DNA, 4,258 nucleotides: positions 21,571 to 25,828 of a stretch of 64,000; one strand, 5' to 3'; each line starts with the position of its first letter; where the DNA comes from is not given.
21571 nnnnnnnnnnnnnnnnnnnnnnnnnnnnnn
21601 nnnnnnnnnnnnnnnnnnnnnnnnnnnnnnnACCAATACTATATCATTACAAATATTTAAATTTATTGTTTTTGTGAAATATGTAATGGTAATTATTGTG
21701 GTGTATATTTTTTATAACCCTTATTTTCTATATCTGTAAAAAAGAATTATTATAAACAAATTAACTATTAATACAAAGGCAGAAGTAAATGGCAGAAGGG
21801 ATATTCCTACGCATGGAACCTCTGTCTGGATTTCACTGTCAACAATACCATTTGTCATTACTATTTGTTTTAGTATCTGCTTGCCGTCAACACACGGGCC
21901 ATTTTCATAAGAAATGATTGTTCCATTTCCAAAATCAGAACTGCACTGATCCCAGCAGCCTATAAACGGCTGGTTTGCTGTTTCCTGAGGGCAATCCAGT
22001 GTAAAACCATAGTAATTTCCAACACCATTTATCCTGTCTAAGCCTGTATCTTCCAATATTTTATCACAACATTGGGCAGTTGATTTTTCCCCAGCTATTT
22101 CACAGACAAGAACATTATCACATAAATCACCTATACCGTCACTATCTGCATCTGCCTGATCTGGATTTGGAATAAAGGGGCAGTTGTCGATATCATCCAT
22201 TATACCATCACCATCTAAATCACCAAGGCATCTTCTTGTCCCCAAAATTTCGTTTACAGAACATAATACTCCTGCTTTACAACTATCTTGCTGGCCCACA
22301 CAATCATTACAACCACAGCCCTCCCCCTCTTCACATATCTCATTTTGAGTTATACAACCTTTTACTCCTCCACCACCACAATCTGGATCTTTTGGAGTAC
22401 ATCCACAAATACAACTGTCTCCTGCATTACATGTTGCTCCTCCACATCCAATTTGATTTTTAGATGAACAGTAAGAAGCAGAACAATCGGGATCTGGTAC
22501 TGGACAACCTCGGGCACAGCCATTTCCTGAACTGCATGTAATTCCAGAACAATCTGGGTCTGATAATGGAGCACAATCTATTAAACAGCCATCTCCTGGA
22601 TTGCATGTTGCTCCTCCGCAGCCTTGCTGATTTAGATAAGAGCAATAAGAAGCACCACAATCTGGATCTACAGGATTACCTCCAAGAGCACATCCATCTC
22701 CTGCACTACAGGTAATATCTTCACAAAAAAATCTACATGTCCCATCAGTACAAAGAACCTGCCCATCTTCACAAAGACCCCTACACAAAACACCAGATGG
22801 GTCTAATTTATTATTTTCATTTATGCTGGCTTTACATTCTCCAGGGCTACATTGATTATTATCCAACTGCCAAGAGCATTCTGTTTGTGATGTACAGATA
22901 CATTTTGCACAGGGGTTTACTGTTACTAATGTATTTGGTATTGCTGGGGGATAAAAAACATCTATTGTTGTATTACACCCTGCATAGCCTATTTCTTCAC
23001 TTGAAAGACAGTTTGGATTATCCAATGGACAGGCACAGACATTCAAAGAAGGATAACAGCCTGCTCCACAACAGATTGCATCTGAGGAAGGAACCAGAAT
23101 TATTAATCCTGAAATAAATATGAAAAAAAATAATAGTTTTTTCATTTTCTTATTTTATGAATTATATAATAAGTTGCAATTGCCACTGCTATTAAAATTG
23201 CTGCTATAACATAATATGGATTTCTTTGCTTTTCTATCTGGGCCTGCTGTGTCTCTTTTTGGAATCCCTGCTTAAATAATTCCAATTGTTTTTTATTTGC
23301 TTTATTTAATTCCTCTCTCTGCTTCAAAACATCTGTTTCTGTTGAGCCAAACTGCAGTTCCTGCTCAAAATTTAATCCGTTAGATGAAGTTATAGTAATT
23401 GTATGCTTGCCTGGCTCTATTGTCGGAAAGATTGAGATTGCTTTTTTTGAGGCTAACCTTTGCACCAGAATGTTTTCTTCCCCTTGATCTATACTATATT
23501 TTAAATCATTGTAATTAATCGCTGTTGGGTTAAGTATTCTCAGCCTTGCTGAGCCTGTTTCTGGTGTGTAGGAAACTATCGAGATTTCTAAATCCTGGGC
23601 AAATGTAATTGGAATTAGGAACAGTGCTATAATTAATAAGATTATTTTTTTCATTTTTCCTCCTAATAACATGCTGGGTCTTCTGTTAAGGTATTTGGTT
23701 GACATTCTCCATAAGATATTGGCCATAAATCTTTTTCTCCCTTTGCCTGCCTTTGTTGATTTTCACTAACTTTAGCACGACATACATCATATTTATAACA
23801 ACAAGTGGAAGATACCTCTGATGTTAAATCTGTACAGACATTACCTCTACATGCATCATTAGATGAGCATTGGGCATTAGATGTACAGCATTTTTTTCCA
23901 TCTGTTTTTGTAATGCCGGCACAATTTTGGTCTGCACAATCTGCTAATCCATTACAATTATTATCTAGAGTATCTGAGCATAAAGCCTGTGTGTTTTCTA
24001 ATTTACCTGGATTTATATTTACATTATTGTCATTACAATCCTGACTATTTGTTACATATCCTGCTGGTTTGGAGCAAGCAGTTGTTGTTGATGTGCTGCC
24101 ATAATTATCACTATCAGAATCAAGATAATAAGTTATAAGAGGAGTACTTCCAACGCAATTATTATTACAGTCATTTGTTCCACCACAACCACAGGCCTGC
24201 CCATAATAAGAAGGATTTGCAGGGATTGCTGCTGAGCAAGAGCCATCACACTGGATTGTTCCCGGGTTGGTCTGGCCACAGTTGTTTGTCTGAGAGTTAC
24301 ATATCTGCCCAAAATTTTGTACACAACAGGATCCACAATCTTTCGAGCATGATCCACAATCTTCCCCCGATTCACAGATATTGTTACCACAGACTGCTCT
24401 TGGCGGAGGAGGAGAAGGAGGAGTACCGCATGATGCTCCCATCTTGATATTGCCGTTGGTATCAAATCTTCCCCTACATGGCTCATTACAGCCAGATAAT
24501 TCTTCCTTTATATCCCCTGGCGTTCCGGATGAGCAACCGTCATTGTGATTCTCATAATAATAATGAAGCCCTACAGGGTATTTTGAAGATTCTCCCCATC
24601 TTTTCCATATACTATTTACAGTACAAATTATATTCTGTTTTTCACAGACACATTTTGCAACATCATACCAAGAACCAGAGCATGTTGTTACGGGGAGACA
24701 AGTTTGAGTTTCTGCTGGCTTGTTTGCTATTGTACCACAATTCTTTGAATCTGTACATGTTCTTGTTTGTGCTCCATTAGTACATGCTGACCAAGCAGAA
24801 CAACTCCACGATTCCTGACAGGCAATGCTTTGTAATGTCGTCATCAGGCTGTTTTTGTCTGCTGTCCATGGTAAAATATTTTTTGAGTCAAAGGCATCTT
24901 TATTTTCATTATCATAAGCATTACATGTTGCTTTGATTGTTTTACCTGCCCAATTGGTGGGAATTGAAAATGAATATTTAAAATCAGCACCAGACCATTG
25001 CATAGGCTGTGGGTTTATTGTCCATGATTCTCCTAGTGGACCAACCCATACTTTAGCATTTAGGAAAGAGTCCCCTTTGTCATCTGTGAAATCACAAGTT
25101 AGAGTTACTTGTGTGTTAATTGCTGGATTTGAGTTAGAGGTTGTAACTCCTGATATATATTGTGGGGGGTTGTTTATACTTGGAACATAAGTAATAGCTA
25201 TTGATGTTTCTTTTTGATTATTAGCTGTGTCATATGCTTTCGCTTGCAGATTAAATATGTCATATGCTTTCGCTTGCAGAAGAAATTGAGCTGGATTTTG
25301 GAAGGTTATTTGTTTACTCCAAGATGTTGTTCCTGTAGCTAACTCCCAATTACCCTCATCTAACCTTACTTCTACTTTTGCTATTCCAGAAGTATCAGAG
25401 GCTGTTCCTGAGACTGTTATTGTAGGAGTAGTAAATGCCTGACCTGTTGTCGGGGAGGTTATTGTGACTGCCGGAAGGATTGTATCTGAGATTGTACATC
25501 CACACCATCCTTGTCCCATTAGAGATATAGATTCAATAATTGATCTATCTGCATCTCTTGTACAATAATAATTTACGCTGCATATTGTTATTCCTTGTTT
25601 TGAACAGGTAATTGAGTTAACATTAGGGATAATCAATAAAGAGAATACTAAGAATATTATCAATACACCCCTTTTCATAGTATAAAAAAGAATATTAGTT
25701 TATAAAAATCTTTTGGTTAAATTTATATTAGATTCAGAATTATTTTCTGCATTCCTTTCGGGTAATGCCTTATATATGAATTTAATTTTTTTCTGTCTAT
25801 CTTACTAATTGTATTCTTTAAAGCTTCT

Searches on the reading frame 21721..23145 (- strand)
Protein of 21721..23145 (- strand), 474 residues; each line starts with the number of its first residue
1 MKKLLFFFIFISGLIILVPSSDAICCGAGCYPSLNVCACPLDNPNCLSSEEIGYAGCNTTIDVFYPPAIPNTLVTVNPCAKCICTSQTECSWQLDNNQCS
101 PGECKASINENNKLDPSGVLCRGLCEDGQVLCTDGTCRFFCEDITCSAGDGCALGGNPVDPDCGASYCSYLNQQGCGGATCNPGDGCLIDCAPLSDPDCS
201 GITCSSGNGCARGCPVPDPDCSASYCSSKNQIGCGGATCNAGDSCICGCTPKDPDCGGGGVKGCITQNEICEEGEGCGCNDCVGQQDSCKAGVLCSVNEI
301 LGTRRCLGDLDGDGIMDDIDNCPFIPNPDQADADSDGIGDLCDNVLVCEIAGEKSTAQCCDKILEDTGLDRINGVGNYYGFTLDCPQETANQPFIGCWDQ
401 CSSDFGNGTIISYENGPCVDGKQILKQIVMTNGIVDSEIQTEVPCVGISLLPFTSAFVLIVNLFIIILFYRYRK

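Call 41: search_protein_families(library=pfam, proteins=[window:21721-23145:-], max_evalue=0.0001)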
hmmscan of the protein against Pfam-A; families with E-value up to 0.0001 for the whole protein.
window:21721-23145:- (474 aa): 1 family
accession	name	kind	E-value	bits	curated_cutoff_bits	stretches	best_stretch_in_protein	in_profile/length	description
PF02412.23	TSP_3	-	8.6e-10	38.6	25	1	306-330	12-36/36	Thrombospondin type 3 repeat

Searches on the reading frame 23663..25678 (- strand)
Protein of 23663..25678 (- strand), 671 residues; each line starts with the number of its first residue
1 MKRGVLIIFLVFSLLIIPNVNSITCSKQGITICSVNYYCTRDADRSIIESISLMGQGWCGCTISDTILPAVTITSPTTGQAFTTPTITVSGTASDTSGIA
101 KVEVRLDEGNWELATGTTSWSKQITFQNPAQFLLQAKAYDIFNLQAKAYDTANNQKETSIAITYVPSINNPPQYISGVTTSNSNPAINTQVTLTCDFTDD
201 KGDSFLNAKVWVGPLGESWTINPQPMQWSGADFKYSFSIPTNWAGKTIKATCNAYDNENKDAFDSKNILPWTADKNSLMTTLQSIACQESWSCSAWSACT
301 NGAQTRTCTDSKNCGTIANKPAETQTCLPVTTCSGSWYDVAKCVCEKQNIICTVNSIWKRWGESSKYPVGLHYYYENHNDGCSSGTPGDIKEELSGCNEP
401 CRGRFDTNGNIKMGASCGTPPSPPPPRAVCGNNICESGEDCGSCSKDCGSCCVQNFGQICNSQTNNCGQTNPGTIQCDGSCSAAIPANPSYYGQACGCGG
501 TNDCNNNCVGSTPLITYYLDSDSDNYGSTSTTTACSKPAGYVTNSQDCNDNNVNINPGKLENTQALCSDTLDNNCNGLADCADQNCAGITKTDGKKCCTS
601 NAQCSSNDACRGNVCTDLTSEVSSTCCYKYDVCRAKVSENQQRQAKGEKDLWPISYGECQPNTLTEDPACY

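Call 41: search_protein_families(library=pfam, proteins=[window:23663-25678:-], max_evalue=0.0001)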
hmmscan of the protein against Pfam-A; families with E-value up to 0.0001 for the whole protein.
window:23663-25678:- (671 aa): 2 families
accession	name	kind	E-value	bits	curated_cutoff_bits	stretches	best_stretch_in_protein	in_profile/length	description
PF17957.7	Big_7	-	1.6e-11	45.1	24.1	1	69-125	1-57/70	Bacterial Ig domain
PF11617.13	Cu-binding_MopE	-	2.3e-07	31.3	27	1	547-580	1-29/30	Putative metal-binding motif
